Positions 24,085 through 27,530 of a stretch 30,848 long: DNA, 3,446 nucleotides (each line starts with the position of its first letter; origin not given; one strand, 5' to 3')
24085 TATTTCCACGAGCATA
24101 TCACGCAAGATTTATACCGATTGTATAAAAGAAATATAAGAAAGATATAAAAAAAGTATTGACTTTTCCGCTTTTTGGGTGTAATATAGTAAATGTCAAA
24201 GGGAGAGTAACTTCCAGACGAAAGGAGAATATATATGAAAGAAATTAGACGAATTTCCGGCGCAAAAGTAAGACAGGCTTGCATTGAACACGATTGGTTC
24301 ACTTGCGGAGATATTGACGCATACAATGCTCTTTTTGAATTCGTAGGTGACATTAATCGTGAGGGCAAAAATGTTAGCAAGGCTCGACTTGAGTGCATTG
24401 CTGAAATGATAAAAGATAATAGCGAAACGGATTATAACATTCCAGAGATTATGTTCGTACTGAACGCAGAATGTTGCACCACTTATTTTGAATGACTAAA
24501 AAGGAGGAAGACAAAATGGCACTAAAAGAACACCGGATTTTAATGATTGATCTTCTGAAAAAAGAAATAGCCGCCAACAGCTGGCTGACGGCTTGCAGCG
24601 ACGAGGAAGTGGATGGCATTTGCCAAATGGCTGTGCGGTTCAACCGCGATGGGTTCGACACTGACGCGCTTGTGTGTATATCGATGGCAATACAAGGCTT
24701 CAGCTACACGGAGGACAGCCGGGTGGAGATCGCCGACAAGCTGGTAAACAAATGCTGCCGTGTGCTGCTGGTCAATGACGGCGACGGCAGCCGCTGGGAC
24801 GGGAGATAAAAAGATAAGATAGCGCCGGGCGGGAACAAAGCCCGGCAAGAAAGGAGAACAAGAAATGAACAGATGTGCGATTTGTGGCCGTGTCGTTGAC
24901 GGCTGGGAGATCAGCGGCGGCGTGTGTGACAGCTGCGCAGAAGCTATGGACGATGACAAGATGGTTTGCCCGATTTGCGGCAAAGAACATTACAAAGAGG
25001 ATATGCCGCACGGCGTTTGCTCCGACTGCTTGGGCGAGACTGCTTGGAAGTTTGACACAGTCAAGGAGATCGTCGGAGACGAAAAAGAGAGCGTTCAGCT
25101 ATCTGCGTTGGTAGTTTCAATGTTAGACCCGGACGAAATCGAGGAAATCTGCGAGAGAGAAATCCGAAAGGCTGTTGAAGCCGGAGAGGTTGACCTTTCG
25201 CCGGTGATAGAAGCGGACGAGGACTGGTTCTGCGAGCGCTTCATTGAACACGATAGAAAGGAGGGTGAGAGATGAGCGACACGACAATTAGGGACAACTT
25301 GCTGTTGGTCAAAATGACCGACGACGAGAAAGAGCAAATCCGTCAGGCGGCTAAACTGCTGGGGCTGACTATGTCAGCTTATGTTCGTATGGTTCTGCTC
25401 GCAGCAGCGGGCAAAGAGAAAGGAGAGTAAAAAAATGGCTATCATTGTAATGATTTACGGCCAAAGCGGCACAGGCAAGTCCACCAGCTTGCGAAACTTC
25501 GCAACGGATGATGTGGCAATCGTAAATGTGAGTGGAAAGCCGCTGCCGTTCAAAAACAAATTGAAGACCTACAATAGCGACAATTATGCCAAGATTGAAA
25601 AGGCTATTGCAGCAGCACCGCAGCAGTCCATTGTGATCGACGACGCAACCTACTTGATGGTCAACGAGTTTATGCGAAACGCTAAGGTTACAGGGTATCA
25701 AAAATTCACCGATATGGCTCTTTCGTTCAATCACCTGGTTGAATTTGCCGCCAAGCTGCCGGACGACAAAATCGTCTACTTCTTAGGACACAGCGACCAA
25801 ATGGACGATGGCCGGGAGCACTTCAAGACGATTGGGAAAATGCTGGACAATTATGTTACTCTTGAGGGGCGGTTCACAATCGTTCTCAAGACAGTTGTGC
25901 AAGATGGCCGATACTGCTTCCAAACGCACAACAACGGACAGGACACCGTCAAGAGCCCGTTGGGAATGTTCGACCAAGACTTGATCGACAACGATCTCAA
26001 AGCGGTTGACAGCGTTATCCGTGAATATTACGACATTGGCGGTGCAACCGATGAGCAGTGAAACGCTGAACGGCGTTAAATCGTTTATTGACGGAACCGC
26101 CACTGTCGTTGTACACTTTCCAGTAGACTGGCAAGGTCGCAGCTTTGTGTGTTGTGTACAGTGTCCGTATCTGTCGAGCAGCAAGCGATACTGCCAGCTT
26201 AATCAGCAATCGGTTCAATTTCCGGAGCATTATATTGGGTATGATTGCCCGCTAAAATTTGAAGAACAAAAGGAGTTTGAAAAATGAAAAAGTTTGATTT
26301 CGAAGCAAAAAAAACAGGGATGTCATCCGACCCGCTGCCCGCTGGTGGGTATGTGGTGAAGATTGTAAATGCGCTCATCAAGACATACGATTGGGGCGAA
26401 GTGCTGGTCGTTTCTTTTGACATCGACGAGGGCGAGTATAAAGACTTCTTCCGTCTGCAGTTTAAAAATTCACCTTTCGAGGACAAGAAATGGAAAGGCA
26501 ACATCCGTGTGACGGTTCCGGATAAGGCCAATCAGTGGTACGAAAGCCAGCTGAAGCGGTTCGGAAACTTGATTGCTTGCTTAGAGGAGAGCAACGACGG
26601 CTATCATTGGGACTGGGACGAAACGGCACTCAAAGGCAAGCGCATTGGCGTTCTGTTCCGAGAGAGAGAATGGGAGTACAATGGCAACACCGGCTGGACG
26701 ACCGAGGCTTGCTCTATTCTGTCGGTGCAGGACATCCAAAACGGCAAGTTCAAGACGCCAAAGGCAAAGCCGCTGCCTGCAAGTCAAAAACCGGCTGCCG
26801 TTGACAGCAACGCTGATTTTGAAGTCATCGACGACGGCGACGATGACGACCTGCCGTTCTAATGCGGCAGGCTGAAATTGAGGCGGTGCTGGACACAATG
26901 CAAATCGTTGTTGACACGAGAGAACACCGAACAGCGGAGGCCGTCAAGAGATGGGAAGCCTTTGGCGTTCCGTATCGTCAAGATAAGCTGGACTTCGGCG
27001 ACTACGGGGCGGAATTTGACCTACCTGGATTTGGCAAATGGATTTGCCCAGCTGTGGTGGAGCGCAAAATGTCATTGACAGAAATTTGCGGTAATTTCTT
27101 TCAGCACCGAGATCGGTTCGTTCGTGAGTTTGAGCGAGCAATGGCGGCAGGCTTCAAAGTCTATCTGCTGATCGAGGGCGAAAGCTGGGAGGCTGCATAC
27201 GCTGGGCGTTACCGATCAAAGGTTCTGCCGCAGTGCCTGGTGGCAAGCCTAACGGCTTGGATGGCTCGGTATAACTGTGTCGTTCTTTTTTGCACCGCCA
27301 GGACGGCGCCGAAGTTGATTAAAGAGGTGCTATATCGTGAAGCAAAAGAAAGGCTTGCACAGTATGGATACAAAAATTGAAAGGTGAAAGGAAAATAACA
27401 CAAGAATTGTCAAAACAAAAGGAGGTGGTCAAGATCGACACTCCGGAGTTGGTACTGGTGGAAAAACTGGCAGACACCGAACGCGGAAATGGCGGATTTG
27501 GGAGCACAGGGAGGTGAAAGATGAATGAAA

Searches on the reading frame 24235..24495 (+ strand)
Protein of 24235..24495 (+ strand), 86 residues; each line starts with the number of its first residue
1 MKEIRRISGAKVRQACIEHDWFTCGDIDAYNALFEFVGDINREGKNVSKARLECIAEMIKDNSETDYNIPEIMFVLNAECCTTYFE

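Call 24: search_protein_families(library=pfam, proteins=[window:24235-24495:+], max_evalue=0.01)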
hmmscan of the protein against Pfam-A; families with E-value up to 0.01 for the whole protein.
window:24235-24495:+ (86 aa): 0 families

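Call 25: search_protein_families(library=phrogs, proteins=[window:24235-24495:+], max_evalue=0.01)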
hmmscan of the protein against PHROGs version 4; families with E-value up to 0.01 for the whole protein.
window:24235-24495:+ (86 aa): 0 families

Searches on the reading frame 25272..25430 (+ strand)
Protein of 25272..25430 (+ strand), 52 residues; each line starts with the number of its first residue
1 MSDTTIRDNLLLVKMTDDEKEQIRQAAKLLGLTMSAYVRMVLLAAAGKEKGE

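Call 24: search_protein_families(library=pfam, proteins=[window:25272-25430:+], max_evalue=0.01)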
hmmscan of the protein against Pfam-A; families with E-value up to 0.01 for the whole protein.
window:25272-25430:+ (52 aa): 3 families
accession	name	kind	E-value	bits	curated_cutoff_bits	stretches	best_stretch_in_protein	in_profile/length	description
PF21983.2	NikA-like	-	7.5e-09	36.1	27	1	7-43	3-39/72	Mobilization protein NikA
PF08681.18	TacA1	-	0.00011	22.6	21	1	13-46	4-37/80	Antitoxin TacA 1-like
PF19807.5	DUF6290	-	0.00039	21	27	1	13-43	6-36/72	Family of unknown function (DUF6290)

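Call 25: search_protein_families(library=phrogs, proteins=[window:25272-25430:+], max_evalue=0.01)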
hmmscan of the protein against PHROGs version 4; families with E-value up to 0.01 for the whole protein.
window:25272-25430:+ (52 aa): 2 families
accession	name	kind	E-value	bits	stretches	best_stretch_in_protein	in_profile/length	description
phrog_4113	-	unknown function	9.2e-06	26.4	1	4-46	6-48/64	-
phrog_19586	-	unknown function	0.0036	18.6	1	6-43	12-49/121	-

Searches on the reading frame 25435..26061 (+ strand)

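Call 24: search_protein_families(library=pfam, proteins=[window:25435-26061:+], max_evalue=0.01)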
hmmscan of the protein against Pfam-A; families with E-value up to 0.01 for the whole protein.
window:25435-26061:+ (208 aa): 8 families
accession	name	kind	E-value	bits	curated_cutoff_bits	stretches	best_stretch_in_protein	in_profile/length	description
PF13479.12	AAA_24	-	8.3e-07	29.5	27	1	3-168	3-188/195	AAA domain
PF13191.12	AAA_16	-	7.3e-05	23.8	32.6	1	4-126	26-147/167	AAA ATPase domain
PF13401.12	AAA_22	-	0.00015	22.5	27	1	4-25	7-28/130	AAA domain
PF00004.35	AAA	-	0.00066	20.6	21.2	1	5-78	1-73/131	ATPase family associated with various cellular activities (AAA)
PF25199.1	nSTAND_NTPase5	-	0.0018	18.5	34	1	3-72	42-106/145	Novel STAND NTPase 5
PF00005.33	ABC_tran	-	0.0082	17.2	25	0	4-72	13-75/137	ABC transporter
PF01443.25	Viral_helicase1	-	0.0086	16.3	21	0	7-74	3-71/228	Viral superfamily 1 RNA helicase core domain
PF01637.24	ATPase_2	-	0.009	16.3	33.2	0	4-76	22-90/225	ATPase domain predominantly from Archaea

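Call 25: search_protein_families(library=phrogs, proteins=[window:25435-26061:+], max_evalue=0.01)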
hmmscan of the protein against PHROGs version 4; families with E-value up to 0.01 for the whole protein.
window:25435-26061:+ (208 aa): 3 families
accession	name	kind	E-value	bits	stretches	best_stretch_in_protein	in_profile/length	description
phrog_2872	-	DNA, RNA and nucleotide metabolism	3.2e-75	253.4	1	1-202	1-214/219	Sak4-like ssDNA annealing protein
phrog_124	-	DNA, RNA and nucleotide metabolism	9.3e-12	46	1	3-199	44-261/382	Sak4-like ssDNA annealing protein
phrog_296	-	integration and excision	0.0032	17.2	1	4-24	320-340/626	DNA transposition protein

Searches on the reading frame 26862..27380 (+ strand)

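Call 24: search_protein_families(library=pfam, proteins=[window:26862-27380:+], max_evalue=0.01)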
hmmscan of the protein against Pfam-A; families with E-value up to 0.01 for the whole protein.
window:26862-27380:+ (172 aa): 1 family
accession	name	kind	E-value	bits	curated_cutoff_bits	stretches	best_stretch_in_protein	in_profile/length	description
PF02732.21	ERCC4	-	1.8e-07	31.6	24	1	17-146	1-129/140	ERCC4 domain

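Call 25: search_protein_families(library=phrogs, proteins=[window:26862-27380:+], max_evalue=0.01)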
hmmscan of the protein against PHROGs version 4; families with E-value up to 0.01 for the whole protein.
window:26862-27380:+ (172 aa): 1 family
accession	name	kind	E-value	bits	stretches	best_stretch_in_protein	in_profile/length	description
phrog_3490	-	DNA, RNA and nucleotide metabolism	3e-34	119.5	1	5-166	1-171/175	ERCC4-type nuclease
